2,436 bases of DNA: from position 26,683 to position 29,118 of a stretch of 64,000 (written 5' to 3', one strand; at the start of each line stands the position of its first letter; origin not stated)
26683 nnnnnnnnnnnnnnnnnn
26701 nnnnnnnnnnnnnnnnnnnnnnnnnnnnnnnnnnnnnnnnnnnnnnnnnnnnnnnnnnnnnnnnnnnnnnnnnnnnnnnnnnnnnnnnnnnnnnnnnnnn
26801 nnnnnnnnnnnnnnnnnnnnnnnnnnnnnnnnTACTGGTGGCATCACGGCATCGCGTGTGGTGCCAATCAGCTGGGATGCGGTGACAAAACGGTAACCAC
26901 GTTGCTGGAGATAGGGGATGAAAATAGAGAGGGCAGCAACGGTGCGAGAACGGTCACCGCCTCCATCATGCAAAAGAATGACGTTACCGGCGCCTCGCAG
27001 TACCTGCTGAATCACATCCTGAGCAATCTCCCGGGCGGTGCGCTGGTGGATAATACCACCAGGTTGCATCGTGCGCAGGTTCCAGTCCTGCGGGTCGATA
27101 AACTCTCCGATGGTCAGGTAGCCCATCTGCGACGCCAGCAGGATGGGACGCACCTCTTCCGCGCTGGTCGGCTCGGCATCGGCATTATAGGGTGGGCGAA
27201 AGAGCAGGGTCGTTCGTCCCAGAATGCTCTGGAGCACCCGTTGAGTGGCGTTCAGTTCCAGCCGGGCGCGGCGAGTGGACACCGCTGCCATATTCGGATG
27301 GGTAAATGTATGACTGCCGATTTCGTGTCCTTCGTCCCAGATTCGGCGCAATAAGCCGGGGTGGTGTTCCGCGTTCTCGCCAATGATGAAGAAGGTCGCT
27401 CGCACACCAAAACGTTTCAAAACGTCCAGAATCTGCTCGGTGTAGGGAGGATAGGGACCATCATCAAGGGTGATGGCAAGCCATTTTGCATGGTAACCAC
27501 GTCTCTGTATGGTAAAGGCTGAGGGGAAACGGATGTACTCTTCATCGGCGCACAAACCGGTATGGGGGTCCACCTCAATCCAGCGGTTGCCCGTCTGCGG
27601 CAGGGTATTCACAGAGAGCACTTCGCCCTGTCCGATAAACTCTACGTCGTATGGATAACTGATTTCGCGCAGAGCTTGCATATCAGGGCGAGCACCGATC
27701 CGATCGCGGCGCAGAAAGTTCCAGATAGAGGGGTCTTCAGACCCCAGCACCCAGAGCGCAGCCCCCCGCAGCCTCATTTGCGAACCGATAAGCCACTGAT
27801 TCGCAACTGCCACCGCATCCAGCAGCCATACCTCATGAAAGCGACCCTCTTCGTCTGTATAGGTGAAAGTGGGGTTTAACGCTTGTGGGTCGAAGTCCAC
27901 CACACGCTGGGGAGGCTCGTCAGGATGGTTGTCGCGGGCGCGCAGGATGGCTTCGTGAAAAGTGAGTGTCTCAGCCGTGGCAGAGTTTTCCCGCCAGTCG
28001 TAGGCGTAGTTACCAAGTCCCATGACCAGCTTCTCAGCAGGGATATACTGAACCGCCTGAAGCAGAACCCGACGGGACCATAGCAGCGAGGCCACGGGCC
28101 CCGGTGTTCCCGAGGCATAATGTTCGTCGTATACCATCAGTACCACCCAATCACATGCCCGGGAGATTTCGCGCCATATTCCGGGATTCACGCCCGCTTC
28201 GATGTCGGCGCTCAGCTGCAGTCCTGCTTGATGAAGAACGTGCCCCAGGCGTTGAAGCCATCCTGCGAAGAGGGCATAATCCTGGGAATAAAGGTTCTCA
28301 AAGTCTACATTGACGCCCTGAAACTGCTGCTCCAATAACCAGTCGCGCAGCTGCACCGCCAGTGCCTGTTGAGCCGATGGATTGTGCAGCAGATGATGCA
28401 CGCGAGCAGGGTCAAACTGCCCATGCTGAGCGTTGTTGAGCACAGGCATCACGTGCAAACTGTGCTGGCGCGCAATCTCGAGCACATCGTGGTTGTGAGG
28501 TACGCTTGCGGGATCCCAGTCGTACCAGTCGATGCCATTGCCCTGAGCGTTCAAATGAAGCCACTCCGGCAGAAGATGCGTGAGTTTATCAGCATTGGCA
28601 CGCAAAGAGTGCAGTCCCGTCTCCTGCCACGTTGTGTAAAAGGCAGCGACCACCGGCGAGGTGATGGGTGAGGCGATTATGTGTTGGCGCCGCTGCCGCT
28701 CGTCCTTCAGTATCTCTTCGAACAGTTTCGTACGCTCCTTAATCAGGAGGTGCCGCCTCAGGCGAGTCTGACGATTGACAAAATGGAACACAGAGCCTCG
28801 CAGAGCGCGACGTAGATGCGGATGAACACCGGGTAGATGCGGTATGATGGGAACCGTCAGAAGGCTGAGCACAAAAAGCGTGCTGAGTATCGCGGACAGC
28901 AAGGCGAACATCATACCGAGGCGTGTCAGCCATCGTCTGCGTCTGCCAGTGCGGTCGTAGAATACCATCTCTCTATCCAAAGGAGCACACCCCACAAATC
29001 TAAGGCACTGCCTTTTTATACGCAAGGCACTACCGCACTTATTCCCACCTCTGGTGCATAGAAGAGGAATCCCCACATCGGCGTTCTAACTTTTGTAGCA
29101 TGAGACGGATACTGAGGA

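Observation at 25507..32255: All-in-one GH18-like + CE4 deacetylase + processive GT2 synthase, divergently paired with a secreted tricorn-protease homolog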

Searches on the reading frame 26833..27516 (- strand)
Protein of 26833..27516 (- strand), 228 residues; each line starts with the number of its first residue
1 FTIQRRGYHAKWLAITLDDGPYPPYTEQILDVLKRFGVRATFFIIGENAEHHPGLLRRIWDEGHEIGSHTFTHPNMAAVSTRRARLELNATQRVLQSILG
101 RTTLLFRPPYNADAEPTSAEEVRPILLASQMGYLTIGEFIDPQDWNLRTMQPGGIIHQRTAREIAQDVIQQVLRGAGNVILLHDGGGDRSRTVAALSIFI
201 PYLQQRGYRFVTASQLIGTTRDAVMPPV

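Call 27: search_solved_structures(query=window:26833-27516:-, max_evalue=0.001, show_alignments=1)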
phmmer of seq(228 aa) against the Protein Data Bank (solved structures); distinct sequences matched with E-value up to 0.001: 36.
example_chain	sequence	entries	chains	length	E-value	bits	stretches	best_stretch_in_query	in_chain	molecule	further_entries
7y51_A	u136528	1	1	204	4.1e-33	117.8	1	10-217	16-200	Predicted xylanase/chitin deacetylase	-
7fbw_A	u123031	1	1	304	1.9e-32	115.7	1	10-217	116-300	Predicted xylanase/chitin deacetylase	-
5o6y_A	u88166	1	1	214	2.6e-31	111.9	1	8-221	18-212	Peptidoglycan N-acetylglucosamine deacetylase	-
5o6y_B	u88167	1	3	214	3.8e-30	108.1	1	8-221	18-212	Peptidoglycan N-acetylglucosamine deacetylase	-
4l1g_A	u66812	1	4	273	7.9e-30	107.1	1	8-222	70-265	Peptidoglycan N-acetylglucosamine deacetylase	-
2c1g_A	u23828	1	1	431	1.2e-29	106.5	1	9-220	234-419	PEPTIDOGLYCAN GLCNAC DEACETYLASE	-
2c1i_A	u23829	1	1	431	6e-29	104.2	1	9-220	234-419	PEPTIDOGLYCAN GLCNAC DEACETYLASE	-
6h8l_A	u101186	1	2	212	5.2e-27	97.9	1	10-217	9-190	Peptidoglycan-N-acetylmuramic acid deacetylase PdaC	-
2c71_A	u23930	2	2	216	1.4e-26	96.5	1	11-218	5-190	GLYCOSIDE HYDROLASE, FAMILY 11:CLOSTRIDIUM CELLULOSOME ENZYME, DOCKERIN TYPE I:POLYSACCHAR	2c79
6h8n_A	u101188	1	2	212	3.6e-26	95.1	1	10-217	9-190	Peptidoglycan-N-acetylmuramic acid deacetylase PdaC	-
7bly_A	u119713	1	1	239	2.3e-25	92.5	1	13-218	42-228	Aspergillus niger contig An12c0130, genomic contig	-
7ax7_A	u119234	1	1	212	5e-25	91.4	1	10-112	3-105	Endo-1,4-beta-xylanase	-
2y8u_A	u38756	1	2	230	4.1e-23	85.1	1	12-195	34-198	CHITIN DEACETYLASE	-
5lfz_A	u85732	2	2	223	9.1e-22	80.7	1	11-212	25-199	ArCE4A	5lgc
5nc9_A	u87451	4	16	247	3.8e-21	78.7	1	7-211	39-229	Peptidoglycan N-acetylglucosamine deacetylase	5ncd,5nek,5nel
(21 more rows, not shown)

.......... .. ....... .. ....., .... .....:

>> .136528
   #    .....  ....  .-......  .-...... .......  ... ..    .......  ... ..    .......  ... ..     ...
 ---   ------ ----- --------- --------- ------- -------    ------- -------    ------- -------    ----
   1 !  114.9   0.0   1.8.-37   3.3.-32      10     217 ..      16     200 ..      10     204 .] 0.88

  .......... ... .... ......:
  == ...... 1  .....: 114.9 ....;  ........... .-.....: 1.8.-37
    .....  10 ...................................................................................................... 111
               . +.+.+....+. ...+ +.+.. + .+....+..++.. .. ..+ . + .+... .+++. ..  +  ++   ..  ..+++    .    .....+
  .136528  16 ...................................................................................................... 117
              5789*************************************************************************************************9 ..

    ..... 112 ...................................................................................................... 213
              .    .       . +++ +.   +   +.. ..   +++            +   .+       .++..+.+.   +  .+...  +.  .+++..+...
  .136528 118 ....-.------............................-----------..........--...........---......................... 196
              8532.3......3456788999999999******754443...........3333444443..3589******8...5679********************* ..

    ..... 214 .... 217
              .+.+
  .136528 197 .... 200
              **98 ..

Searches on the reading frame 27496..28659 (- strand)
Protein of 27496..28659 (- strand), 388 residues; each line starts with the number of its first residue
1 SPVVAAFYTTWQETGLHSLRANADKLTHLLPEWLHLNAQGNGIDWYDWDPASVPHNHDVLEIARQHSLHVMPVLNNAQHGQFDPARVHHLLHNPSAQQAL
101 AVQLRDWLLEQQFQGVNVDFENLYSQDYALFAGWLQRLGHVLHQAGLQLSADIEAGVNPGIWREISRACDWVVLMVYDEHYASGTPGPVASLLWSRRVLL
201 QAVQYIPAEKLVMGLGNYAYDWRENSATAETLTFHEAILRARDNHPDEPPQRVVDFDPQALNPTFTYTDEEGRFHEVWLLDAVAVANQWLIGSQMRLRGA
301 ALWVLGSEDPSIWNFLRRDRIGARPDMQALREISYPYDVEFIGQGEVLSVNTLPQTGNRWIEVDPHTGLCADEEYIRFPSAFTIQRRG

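Call 25: search_solved_structures(query=window:27496-28659:-, max_evalue=0.01, show_alignments=3)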
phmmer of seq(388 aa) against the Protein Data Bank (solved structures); distinct sequences matched with E-value up to 0.01: 8.
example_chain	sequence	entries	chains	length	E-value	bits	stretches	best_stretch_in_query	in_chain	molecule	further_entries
3cz8_A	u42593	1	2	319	1.5e-27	99.7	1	59-305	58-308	Putative sporulation-specific glycosylase ydhD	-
4s3k_A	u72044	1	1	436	4.3e-25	91.6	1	54-316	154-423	Spore germination protein YaaH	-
5jh8_A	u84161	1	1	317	2.7e-23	85.7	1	80-317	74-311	Probable chitinase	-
4q6t_A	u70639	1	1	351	7.6e-18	67.8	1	57-317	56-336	Glycosyl hydrolase, family 18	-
4s3j_A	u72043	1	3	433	9.6e-16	60.8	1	59-316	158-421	Cortical-lytic enzyme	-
4wiw_A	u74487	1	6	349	5.4e-15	58.4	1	26-310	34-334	Glycoside hydrolase family 18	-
3bxw_B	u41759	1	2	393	8.1e-07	31.4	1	5-306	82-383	Chitinase domain-containing protein 1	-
8hw6_A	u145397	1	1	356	0.00041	22.5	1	70-185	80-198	Chitinase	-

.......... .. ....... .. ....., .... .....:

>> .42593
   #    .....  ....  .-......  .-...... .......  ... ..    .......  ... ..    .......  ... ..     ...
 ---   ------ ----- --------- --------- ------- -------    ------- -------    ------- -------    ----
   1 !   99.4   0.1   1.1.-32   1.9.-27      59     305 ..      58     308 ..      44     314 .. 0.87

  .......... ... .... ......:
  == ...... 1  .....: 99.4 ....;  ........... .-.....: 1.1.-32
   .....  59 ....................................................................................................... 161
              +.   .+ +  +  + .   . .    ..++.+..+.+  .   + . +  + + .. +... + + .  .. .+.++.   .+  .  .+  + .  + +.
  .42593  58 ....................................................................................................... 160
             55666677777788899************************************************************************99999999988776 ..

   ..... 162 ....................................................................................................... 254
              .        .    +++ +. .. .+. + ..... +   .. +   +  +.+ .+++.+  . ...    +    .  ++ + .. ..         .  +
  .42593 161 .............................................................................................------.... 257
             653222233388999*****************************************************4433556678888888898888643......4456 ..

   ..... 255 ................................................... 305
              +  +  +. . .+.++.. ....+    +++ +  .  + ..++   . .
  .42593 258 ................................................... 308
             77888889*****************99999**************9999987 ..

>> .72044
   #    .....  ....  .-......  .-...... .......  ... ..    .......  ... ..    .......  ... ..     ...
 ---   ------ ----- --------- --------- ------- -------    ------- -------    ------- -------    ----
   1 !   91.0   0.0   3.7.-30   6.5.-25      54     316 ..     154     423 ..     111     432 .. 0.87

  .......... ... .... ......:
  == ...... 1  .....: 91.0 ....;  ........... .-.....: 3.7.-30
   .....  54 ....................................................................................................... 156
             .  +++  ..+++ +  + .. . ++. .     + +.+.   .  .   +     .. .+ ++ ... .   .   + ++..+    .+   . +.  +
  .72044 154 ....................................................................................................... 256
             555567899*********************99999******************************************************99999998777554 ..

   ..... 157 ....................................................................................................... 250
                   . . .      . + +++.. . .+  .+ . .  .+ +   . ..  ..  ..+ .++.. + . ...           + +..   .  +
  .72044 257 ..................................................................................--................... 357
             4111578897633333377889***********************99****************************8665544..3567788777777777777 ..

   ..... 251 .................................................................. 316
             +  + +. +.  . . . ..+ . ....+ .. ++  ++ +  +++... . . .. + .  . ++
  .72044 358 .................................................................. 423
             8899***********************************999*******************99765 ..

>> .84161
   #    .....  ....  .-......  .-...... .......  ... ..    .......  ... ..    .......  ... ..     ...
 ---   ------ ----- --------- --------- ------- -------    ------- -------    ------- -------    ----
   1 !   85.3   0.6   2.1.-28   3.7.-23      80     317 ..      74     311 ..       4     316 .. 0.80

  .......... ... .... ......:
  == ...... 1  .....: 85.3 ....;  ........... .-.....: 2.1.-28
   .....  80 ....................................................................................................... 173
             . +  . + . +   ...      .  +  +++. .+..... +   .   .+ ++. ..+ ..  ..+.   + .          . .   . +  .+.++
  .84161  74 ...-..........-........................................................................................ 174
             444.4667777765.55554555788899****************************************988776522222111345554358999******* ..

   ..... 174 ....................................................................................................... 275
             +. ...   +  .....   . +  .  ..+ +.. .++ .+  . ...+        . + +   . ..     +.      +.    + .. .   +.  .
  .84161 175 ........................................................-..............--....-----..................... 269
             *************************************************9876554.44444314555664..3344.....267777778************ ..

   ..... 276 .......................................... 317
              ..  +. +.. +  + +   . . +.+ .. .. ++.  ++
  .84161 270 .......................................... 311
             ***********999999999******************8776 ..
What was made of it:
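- The CE4 and GH18 domains are closest to enzymes of beta-1,4 GlcNAc glycans, namely chitin and peptidoglycan (calls 25, 27).
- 27718..28653 (-): GH18 TIM-barrel domain, residues 106-417, SleL/YdhD (cortex-lytic) subgroup; catalytic D222-x-E224 at nt 28297-28305. PDB sequence hits: YdhD 3cz8 at 1.5e-27, YaaH/SleL 4s3k and 4s3j, and 5jh8 (call 25).
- On Glycoside hydrolase family 18: YdhD has T and YaaH has H at that position (call 25).
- The active enzyme SleL and its relatives also lack the second aspartate: T, H or N at that position (call 25).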

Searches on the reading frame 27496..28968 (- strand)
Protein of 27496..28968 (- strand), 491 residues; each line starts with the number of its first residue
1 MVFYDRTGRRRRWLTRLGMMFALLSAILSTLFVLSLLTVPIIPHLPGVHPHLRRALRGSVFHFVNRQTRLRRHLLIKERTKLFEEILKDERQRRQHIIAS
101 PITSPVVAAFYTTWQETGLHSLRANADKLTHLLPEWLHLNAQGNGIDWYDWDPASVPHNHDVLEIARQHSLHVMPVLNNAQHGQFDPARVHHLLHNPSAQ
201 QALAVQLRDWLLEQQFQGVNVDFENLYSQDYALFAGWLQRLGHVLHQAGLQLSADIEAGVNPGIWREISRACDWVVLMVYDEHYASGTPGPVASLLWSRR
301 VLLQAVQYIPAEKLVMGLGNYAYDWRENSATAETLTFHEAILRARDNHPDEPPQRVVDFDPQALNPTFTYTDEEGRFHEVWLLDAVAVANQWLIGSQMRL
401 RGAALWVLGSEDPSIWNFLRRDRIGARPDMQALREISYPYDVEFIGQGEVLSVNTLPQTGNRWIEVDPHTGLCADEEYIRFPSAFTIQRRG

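Call 49: search_protein_representatives(protein=window:27496-28968:-)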
Query: 491 residues. Proteins with E-value up to 0.001 (for the whole library): 5988; up to 1e-10: 3227; up to 1e-30: 388. The best 150 are listed.
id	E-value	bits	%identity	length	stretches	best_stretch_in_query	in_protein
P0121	7.1e-149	513.0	50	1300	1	2-491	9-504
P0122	3.4e-148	510.8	50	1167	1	2-491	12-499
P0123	3.7e-137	474.4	52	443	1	65-477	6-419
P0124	5.9e-129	447.3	44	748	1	2-491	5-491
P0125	2.2e-127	442.1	44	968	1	2-491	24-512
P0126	1.3e-112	393.4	52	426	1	149-491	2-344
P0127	5.5e-110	384.7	46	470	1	105-487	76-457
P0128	4.5e-109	381.7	41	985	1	1-491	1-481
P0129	2.9e-107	375.7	43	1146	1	2-491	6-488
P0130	4.9e-105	368.4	39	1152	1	2-491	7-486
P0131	4.9e-102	358.5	41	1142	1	2-491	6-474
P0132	1.3e-101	357.1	40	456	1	2-448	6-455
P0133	1.9e-101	356.6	40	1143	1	1-491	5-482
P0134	2.5e-101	356.2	37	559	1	2-490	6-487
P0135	7.7e-101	354.6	41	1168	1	2-491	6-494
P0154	7.5e-83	295.2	38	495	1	2-491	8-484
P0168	2.0e-67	244.4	34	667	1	86-491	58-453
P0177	1.0e-61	225.5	32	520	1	2-491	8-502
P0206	2.2e-54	201.3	32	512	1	2-490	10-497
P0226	3.0e-51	191.0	34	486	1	2-491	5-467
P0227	4.1e-51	190.5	28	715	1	24-491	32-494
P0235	1.0e-49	185.9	34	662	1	92-491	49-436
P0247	1.5e-48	182.1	31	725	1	75-491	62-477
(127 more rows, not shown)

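Call 52: list_cluster_members(proteins=[P0124, P0168, P0227, P0235, P0247, P0127, P0154, P0206, P0226, P0177])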
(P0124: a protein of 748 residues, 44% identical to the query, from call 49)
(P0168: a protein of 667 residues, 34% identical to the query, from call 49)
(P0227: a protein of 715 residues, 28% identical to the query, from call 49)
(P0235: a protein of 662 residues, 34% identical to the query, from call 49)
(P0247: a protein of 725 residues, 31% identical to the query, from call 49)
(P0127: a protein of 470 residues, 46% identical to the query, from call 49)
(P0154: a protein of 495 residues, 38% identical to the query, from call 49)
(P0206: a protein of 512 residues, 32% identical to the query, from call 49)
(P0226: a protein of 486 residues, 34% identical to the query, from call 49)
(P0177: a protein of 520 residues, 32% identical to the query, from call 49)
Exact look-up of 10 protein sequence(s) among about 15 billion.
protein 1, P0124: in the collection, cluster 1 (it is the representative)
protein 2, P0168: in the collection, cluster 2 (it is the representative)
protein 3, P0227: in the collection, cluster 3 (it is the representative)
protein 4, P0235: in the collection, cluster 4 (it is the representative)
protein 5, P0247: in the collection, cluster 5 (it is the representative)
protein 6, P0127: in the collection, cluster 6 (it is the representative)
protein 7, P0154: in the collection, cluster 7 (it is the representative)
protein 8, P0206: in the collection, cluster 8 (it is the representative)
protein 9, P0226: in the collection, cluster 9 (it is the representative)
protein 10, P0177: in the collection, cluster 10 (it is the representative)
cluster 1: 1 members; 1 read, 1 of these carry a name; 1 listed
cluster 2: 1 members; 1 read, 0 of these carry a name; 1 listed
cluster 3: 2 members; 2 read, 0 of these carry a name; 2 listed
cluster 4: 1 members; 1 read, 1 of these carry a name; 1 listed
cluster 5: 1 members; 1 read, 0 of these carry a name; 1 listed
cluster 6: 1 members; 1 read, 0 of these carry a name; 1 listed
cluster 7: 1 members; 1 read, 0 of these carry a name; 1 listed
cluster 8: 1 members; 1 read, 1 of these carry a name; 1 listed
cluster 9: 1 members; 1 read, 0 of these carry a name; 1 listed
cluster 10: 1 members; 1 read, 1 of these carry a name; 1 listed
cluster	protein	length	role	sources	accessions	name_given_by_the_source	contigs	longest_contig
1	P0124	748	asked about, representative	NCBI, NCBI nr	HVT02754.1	MAG TPA: polysaccharide deacetylase family protein, partial [Thermoanaerobaculia ... | polysaccharide deacetylase family protein [Thermoanaerobaculia bacterium]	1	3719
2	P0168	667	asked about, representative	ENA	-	-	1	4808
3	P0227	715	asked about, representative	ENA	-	-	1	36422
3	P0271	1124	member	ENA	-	-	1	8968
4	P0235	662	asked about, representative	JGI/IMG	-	peptidoglycan/xylan/chitin deacetylase (PgdA/CDA1 family)/spore germination protein YaaH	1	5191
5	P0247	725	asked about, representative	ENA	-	-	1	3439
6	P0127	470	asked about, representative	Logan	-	-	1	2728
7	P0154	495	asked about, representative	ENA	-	-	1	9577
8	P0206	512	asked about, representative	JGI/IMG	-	hypothetical protein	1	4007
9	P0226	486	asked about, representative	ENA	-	-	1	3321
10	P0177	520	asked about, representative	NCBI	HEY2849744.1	MAG TPA: glycosyl hydrolase family 18 protein, partial [Gemmatimonadaceae bacterium]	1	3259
